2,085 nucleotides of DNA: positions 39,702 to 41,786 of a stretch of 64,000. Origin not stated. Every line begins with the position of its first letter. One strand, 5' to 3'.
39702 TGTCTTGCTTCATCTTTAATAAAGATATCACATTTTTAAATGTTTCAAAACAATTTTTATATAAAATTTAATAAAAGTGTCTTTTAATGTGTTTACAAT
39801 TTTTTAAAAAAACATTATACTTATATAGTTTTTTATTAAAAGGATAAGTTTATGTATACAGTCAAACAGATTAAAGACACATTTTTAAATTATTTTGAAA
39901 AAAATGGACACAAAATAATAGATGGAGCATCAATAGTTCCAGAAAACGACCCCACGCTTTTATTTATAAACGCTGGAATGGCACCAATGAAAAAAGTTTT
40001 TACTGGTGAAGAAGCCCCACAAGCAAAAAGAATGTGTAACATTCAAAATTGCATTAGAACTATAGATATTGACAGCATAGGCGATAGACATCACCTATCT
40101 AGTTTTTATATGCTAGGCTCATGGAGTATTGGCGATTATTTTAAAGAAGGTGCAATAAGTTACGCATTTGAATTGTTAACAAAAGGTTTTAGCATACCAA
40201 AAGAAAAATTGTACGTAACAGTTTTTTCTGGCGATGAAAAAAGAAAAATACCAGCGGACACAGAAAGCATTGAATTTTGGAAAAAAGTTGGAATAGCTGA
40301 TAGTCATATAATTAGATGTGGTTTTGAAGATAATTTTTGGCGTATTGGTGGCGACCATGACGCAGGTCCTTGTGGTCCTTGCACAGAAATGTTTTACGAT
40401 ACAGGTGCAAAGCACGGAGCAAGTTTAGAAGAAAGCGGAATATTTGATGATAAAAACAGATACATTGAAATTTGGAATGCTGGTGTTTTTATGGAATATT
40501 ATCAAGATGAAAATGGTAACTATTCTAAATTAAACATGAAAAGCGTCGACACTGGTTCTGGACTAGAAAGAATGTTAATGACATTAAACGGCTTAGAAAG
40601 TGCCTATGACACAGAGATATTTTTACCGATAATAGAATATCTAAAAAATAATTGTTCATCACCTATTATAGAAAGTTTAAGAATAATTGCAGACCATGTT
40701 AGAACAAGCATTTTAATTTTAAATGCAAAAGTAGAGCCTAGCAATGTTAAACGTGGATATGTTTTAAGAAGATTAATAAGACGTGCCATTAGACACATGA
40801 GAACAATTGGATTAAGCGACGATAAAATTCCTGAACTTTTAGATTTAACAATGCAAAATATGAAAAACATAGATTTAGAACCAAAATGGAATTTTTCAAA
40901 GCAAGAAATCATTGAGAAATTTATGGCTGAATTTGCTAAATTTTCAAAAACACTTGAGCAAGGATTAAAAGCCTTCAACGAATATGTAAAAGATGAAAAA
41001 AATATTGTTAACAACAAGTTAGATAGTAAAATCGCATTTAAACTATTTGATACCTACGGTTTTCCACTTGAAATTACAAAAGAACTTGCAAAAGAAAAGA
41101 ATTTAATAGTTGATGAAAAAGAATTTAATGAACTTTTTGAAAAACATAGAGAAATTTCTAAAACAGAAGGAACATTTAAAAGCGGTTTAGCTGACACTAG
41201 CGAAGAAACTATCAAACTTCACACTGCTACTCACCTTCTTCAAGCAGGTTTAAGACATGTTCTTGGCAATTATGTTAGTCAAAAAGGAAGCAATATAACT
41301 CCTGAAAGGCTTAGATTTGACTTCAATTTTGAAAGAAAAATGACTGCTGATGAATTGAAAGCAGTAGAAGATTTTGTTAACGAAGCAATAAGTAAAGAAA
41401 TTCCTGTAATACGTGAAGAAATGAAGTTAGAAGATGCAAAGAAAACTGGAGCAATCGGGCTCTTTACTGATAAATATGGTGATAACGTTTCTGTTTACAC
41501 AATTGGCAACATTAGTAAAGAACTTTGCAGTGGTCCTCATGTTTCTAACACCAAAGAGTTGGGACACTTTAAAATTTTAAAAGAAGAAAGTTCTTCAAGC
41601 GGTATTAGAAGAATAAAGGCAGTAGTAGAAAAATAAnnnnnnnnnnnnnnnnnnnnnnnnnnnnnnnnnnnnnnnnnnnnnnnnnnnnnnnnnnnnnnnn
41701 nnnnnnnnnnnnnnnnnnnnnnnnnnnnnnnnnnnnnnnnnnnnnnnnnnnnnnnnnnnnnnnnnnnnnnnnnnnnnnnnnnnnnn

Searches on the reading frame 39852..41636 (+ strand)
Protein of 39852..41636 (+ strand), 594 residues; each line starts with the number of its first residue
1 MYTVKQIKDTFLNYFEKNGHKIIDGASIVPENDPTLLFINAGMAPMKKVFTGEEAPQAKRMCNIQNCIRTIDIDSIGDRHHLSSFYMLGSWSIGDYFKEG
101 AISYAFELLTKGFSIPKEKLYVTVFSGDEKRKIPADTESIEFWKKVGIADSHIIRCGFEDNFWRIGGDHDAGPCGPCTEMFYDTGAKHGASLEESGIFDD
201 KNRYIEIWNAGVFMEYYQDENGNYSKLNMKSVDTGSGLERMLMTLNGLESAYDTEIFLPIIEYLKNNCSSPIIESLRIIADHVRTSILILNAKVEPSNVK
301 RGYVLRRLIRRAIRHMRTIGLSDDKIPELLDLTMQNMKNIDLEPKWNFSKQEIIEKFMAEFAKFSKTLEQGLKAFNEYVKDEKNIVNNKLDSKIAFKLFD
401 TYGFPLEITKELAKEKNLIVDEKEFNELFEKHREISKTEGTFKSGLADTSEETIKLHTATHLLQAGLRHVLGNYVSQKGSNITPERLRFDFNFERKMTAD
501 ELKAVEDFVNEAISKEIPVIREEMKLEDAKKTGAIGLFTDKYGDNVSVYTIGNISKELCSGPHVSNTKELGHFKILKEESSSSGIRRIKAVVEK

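Call 13: search_protein_families(library=pfam, proteins=[window:39852-41636:+])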
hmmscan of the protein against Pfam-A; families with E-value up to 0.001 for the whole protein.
window:39852-41636:+ (594 aa): 2 families
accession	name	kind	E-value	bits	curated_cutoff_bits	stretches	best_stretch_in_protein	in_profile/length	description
PF01411.24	tRNA-synt_2c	-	1.5e-133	446.7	30.3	1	7-460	2-452/552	tRNA synthetases class II (A)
PF07973.19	tRNA_SAD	-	1.5e-18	66.9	24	1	546-588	1-43/44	Threonyl and Alanyl tRNA synthetase second additional domain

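Call 23: find_encoding_contigs(protein=window:39852-41636:+, flank=10000, max_places=10)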
Protein window:39852-41636:+ (594 aa): no gene with exactly this product is on record in the collection.
